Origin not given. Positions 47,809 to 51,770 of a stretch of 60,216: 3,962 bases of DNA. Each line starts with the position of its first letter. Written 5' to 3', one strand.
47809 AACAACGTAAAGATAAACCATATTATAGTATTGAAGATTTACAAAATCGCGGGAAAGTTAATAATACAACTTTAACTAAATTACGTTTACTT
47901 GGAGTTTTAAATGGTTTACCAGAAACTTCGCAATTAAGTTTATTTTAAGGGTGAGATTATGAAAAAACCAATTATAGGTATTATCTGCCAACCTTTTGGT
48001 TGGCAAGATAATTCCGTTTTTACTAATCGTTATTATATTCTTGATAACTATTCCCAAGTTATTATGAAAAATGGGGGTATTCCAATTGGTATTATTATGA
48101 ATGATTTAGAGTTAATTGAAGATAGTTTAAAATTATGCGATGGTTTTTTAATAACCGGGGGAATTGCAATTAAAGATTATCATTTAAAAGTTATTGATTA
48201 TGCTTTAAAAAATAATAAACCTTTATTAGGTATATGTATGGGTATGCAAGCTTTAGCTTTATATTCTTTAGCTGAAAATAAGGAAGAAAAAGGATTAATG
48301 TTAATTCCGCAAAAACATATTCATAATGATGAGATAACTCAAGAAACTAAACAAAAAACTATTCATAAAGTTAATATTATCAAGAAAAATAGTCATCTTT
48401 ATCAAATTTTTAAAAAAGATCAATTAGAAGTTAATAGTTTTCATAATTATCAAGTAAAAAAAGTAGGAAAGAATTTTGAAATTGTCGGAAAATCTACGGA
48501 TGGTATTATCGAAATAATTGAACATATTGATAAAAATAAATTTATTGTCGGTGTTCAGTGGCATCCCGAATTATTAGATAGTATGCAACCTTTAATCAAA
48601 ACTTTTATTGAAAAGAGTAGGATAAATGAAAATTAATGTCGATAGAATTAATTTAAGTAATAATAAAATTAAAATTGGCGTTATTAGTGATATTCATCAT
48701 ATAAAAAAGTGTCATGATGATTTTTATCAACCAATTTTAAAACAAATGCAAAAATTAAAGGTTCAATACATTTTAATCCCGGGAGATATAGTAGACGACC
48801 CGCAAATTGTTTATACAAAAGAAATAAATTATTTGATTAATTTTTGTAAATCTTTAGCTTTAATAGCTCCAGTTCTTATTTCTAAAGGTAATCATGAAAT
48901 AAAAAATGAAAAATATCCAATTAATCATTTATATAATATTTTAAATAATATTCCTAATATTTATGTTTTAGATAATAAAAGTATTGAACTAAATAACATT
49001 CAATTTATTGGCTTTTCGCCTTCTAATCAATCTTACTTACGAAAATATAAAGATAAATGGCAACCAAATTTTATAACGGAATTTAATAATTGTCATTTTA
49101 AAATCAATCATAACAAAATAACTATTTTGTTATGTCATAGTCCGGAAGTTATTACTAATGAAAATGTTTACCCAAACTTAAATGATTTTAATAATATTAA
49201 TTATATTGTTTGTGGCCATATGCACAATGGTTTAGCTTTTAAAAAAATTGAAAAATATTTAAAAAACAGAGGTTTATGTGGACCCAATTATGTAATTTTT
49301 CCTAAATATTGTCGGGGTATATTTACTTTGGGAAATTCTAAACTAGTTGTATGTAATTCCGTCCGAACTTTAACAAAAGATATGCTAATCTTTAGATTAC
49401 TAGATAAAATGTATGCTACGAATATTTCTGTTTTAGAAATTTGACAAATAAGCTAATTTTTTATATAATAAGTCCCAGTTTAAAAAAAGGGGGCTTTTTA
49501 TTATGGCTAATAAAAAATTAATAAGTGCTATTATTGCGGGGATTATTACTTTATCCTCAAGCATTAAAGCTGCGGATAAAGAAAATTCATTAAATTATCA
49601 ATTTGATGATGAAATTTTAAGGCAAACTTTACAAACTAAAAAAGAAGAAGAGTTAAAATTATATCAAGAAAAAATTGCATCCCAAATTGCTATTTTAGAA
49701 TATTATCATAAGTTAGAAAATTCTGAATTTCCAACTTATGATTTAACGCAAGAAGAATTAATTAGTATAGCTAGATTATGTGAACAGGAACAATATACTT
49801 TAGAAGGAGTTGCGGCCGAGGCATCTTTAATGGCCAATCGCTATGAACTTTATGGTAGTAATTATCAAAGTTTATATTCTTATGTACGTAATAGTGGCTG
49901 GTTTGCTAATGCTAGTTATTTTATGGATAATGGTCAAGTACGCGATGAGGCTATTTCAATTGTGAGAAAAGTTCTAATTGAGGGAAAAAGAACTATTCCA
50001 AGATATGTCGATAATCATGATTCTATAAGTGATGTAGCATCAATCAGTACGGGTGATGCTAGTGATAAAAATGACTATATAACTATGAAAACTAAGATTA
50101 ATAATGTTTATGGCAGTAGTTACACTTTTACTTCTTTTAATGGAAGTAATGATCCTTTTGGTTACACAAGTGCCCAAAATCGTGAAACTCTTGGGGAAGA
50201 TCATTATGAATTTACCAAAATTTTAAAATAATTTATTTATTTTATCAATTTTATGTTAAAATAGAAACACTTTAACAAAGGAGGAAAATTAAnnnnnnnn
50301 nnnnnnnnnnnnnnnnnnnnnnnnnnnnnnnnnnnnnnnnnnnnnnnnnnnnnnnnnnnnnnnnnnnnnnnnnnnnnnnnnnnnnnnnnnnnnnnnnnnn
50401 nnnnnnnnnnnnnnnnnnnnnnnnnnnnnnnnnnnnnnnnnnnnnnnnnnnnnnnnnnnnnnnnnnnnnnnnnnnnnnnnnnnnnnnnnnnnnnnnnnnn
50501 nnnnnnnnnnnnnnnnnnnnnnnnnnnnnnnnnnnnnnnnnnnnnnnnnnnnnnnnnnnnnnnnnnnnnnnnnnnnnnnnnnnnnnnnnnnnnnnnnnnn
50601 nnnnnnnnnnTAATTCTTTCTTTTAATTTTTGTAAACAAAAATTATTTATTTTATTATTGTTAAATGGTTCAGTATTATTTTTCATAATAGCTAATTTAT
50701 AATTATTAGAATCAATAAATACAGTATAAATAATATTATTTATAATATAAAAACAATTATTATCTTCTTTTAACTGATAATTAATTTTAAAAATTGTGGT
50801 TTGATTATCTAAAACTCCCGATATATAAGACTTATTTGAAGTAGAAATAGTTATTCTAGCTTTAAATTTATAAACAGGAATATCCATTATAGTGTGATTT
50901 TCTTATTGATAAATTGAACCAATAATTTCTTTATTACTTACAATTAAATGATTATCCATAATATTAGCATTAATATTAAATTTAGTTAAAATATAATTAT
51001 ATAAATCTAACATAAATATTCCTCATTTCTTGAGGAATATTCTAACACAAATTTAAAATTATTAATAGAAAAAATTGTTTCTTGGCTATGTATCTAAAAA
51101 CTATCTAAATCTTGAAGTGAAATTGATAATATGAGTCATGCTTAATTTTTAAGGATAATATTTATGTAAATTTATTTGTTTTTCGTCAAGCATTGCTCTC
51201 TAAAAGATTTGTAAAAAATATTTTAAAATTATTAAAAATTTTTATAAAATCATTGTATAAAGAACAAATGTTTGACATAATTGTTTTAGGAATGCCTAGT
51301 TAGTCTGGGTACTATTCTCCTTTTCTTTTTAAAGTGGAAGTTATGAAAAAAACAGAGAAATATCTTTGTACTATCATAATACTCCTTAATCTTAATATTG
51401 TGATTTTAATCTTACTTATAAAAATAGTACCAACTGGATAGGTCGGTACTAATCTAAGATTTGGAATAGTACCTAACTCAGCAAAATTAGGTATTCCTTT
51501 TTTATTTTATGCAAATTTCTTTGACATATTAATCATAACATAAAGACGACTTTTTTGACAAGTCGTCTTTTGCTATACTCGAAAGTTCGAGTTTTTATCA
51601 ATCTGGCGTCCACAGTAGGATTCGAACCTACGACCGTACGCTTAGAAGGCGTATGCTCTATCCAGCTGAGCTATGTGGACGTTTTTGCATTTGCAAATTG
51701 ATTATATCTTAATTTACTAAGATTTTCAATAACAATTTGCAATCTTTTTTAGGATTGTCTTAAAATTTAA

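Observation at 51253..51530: Module 3 next to tRNA-Arg: third peptide/antisense-RNA module with the same architecture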

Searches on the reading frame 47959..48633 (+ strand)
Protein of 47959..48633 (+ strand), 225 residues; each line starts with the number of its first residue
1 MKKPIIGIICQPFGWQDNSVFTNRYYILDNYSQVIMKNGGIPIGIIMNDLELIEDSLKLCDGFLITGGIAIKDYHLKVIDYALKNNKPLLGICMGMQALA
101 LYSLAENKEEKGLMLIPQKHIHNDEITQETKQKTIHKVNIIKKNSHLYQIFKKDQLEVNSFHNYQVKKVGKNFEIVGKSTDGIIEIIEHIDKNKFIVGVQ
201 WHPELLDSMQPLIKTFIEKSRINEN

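Call 57: search_protein_families(library=pfam, proteins=[window:47959-48633:+], max_evalue=0.01)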
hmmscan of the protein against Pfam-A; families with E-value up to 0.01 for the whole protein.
window:47959-48633:+ (225 aa): 3 families
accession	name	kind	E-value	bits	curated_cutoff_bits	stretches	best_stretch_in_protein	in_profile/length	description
PF07722.19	Peptidase_C26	-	9.2e-37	127.4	20.5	2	74-204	93-219/219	Peptidase C26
PF00117.34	GATase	-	1.1e-21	77.8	22.8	1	41-206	22-174/190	Glutamine amidotransferase class-I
PF01174.25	SNO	-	0.003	17.9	27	0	57-219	31-185/188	SNO glutamine amidotransferase family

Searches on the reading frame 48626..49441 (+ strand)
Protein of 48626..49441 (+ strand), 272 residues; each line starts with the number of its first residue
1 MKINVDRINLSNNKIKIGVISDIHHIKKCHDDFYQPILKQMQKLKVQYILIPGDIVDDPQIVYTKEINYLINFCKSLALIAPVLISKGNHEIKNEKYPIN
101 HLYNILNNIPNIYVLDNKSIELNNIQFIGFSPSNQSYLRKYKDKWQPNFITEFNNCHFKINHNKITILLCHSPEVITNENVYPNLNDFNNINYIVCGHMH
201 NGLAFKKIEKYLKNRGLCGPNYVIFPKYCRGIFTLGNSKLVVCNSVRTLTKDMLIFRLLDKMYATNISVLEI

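Call 57: search_protein_families(library=pfam, proteins=[window:48626-49441:+], max_evalue=0.01)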
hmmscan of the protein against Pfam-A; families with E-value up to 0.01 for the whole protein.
window:48626-49441:+ (272 aa): 2 families
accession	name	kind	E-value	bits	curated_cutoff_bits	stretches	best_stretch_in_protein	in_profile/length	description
PF00149.33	Metallophos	-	1.7e-15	58.4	21.5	1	15-201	1-190/191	Calcineurin-like phosphoesterase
PF12850.12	Metallophos_2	-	7.2e-07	29.8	27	1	16-206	2-123/154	Calcineurin-like phosphoesterase superfamily domain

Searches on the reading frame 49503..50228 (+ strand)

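Call 57: search_protein_families(library=pfam, proteins=[window:49503-50228:+], max_evalue=0.01)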
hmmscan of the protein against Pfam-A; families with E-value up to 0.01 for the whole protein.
window:49503-50228:+ (242 aa): 1 family
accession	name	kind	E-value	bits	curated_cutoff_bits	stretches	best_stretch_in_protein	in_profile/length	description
PF12844.13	HTH_19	-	0.008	16.5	30.2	0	49-99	9-57/64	Helix-turn-helix domain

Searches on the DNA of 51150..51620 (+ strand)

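Call 37: search_rna_families(source=window, start=51150, end=51620, threshold=evalue, max_evalue=10)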
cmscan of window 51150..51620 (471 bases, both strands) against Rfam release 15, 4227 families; matches with E-value up to 10: 10.
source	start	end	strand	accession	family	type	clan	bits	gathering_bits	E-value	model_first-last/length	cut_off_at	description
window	51404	51503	+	RF04179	BTnc049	Gene; sRNA;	-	19.4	81.9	0.72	1-111/111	no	Bacteroides sRNA BTnc049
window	51268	51349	+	RF01163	snoR64a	Gene; snRNA; snoRNA; CD-box;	-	19.4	45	0.9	1-77/77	no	Small nucleolar RNA snoR64a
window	51394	51470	+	RF01218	snR41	Gene; snRNA; snoRNA; CD-box;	CL00068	17.6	50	4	1-111/111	no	Small nucleolar RNA snR41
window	51400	51502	+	RF04182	GibS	Gene; sRNA;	-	16.9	115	7.1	1-142/142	no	GibS sRNA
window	51532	51602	-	RF02075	STnc230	Gene; sRNA;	-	16.9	50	8.6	19-83/83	no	Enterobacterial sRNA STnc230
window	51522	51586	-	RF00645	MIR169_2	Gene; miRNA;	CL00098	16.8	50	0.15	1-118/118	no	MIR169_2 microRNA precursor family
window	51246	51316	+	RF04181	rteR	Gene; sRNA;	-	16.5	72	7.7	1-84/84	no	rteR sRNA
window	51536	51613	-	RF01409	STnc250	Gene; sRNA;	-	12.9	42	8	1-94/94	no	STnc250 Hfq binding RNA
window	51161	51218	-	RF02350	psRNA6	Gene; sRNA;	-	12.4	60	0.34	1-333/333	no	Nitrosomonas sRNA psRNA6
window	51241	51268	-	RF02350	psRNA6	Gene; sRNA;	-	7.9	60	9.1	1-333/333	no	Nitrosomonas sRNA psRNA6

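Call 46: search_dna_similar(query=window:51253-51600:+, collection=plasmids, mode=distant, max_evalue=0.01)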
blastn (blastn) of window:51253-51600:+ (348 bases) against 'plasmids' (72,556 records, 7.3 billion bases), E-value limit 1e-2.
No match.

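Call 47: search_dna_similar(query=window:51253-51600:+, collection=phages, mode=distant, max_evalue=0.01)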
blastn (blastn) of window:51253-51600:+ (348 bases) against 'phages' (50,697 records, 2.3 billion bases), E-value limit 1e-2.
No match.
